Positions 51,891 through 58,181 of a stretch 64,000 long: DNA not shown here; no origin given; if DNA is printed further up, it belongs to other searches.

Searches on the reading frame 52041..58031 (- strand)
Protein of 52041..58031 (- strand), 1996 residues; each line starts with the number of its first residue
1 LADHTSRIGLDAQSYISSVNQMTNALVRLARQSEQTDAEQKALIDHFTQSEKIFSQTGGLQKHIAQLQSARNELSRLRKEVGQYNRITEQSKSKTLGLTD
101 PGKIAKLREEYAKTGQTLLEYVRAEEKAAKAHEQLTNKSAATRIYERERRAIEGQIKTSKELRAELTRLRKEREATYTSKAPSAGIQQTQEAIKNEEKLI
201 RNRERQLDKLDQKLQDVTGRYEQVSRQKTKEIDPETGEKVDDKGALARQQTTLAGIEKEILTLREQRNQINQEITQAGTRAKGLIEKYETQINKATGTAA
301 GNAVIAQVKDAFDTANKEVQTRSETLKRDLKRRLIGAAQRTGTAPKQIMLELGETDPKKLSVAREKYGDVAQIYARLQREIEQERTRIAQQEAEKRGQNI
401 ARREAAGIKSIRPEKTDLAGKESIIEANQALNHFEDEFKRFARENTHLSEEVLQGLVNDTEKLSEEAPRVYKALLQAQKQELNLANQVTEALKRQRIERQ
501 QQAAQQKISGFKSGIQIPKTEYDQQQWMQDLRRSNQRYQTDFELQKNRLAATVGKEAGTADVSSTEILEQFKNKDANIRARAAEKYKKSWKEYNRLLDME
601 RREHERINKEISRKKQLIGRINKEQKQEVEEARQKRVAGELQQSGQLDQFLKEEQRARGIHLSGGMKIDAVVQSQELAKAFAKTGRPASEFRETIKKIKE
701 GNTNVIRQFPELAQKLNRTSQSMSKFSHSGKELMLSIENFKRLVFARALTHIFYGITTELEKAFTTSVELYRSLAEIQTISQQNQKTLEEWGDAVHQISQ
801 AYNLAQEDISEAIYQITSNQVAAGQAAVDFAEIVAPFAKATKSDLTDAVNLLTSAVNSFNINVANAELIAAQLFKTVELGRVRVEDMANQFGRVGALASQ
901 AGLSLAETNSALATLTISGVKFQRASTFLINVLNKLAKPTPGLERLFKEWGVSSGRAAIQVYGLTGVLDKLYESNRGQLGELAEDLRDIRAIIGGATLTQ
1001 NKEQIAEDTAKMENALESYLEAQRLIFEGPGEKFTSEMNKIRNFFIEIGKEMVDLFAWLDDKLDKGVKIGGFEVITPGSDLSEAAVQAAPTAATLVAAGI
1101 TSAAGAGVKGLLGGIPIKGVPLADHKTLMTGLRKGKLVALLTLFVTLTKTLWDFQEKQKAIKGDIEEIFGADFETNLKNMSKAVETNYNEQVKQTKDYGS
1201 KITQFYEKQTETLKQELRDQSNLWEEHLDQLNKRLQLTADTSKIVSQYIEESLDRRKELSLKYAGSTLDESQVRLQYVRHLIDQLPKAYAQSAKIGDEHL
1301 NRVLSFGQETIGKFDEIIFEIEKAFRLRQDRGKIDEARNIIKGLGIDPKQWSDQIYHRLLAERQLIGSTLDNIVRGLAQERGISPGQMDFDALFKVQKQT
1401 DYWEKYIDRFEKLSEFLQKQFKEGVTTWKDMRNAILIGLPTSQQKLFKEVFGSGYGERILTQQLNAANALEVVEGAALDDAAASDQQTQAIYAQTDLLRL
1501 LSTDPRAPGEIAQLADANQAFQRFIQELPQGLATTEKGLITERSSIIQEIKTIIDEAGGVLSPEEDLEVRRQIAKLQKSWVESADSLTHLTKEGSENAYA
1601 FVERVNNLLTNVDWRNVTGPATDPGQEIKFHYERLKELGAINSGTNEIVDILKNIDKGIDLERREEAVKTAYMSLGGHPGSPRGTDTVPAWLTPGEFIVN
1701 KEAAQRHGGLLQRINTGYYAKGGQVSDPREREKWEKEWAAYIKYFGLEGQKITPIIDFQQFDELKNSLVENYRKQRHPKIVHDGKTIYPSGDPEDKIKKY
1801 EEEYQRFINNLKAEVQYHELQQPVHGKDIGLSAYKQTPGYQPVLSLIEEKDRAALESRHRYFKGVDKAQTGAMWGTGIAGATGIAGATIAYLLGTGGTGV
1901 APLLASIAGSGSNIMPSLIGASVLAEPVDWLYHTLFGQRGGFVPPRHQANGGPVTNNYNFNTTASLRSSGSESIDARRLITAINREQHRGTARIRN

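Call 46: search_protein_families(library=phrogs, proteins=[window:52041-58031:-], max_evalue=0.001)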
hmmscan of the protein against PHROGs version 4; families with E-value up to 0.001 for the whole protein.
window:52041-58031:- (1996 aa): 17 families
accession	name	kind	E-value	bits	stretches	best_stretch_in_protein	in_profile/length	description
phrog_991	-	tail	5.3e-30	104.8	1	596-1560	136-799/1966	tail length tape measure protein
phrog_1533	-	tail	6.3e-24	84.6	1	570-1112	76-609/1688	tail length tape measure protein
phrog_28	-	tail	1.1e-20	74.9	1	642-1143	152-657/1228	tail length tape measure protein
phrog_9696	-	tail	4.4e-20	72.1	1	697-1018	9-339/1415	tail length tape measure protein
phrog_4704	-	tail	2.3e-19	70.5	1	584-974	41-425/625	tail length tape measure protein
phrog_23013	-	tail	2.4e-19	69.6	1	756-1067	123-435/1379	tail length tape measure protein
phrog_1272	-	tail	2.3e-17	63.1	1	607-1656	82-1012/1606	tail length tape measure protein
phrog_36688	-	tail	9.8e-16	57.4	1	713-979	18-283/1600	tail length tape measure protein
phrog_5493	-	tail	1.5e-14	54.3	1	807-953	110-255/1102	tail length tape measure protein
phrog_1293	-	tail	8.8e-14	51.3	1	583-977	52-405/1424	tail length tape measure protein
phrog_37649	-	tail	1.9e-13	49.6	1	760-1001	450-689/2006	tail length tape measure protein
phrog_14441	-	tail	5e-12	47.1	1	721-926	33-236/241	tail length tape measure protein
phrog_167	-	tail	9.8e-11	41.1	1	449-1431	51-852/1555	tail length tape measure protein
phrog_28775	-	tail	2.9e-10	39.7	1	770-1122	61-403/1303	tail length tape measure protein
phrog_4211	-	tail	0.00039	18.5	1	557-916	400-760/2625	tail length tape measure protein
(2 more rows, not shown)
